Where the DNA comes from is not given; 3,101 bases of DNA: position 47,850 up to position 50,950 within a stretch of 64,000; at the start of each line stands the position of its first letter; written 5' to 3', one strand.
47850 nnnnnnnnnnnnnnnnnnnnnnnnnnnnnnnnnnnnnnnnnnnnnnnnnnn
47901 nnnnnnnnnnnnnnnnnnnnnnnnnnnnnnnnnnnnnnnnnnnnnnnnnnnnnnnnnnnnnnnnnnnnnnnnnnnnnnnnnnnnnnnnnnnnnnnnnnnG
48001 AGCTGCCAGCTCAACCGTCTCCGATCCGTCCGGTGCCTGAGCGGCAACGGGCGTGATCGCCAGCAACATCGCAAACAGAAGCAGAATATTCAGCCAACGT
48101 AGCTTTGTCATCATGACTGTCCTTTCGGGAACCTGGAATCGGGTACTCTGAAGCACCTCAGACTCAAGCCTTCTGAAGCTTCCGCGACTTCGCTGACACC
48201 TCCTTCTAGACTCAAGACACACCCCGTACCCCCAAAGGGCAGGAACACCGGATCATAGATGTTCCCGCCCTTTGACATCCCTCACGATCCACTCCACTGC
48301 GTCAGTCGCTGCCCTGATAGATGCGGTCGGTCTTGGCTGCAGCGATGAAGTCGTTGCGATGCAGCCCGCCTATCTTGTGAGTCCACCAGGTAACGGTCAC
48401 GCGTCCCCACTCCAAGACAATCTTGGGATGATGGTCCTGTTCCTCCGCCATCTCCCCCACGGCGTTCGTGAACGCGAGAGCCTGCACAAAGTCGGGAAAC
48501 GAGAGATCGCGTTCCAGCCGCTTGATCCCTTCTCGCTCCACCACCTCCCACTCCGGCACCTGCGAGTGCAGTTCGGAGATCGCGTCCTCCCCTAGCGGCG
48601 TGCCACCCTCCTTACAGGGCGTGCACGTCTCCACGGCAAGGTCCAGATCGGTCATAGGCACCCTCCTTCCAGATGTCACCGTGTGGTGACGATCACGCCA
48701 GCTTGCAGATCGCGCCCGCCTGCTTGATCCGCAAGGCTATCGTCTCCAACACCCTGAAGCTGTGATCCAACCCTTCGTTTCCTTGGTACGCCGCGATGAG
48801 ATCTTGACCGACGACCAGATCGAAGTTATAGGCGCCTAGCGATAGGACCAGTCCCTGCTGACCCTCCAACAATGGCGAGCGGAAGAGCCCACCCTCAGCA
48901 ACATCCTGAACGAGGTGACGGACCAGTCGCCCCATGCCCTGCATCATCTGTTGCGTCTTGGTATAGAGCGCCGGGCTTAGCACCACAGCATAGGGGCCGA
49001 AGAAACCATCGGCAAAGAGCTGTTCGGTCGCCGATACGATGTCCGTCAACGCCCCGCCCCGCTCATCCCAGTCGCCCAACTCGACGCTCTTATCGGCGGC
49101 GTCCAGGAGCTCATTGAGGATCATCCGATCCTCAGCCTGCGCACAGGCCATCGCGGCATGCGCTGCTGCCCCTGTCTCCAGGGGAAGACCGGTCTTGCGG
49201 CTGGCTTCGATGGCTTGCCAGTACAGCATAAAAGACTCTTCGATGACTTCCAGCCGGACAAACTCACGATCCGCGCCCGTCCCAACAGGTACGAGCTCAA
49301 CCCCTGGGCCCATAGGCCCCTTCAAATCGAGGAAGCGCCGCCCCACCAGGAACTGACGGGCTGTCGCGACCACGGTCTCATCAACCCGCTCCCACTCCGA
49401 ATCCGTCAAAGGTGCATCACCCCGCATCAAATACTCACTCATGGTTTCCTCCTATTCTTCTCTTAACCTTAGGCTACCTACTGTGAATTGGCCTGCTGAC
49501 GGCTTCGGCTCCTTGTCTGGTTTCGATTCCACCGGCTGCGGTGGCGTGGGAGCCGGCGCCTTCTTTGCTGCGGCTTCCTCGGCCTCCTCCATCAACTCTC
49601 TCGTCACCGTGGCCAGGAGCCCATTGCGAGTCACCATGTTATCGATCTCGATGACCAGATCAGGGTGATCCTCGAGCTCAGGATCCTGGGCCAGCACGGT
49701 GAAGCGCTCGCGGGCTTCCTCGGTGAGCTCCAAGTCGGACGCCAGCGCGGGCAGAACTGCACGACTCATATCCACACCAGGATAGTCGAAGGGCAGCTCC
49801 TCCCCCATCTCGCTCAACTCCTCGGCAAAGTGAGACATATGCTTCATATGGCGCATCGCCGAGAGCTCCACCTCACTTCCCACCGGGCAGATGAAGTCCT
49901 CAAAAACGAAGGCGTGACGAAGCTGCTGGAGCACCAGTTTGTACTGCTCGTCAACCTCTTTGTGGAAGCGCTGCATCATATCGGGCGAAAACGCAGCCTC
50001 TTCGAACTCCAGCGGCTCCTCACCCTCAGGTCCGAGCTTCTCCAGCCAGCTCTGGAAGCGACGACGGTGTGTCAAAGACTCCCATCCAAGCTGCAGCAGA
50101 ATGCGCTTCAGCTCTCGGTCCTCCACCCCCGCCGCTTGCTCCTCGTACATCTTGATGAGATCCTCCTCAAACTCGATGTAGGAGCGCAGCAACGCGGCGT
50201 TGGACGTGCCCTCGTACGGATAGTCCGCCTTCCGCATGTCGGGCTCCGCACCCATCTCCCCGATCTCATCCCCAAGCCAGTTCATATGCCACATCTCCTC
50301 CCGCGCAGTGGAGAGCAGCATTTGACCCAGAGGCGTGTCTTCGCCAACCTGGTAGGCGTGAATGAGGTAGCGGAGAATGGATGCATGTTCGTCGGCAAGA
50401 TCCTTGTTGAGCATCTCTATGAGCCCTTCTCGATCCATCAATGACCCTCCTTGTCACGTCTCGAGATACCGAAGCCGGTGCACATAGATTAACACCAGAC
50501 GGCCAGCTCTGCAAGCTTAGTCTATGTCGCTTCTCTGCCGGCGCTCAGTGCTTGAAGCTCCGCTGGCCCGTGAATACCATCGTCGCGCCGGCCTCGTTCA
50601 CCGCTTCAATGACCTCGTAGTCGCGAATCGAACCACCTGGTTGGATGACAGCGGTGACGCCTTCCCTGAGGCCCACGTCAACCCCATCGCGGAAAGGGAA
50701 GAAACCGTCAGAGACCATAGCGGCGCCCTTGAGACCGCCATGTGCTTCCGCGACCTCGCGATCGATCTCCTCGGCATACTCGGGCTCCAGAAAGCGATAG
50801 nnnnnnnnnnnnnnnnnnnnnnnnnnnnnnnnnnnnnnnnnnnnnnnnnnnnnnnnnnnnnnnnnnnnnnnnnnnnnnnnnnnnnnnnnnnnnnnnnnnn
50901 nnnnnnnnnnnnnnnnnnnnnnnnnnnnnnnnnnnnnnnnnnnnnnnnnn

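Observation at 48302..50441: Encapsulin nanocompartment operon with an unusual tandem bacterioferritin-like cargo and a co-transcribed pterin-4a-carbinolamine dehydratase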

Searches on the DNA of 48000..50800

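Call 80: search_rna_families(source=window, start=48000, end=50800, threshold=evalue, max_evalue=1)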
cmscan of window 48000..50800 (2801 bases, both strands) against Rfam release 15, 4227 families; matches with E-value up to 1: 1.
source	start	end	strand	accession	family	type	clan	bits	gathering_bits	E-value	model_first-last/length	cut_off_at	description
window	50065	50142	-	RF02207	WT1-AS_5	Gene; lncRNA;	-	16.5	80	0.9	1-79/79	no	WT1 antisense RNA conserved region 5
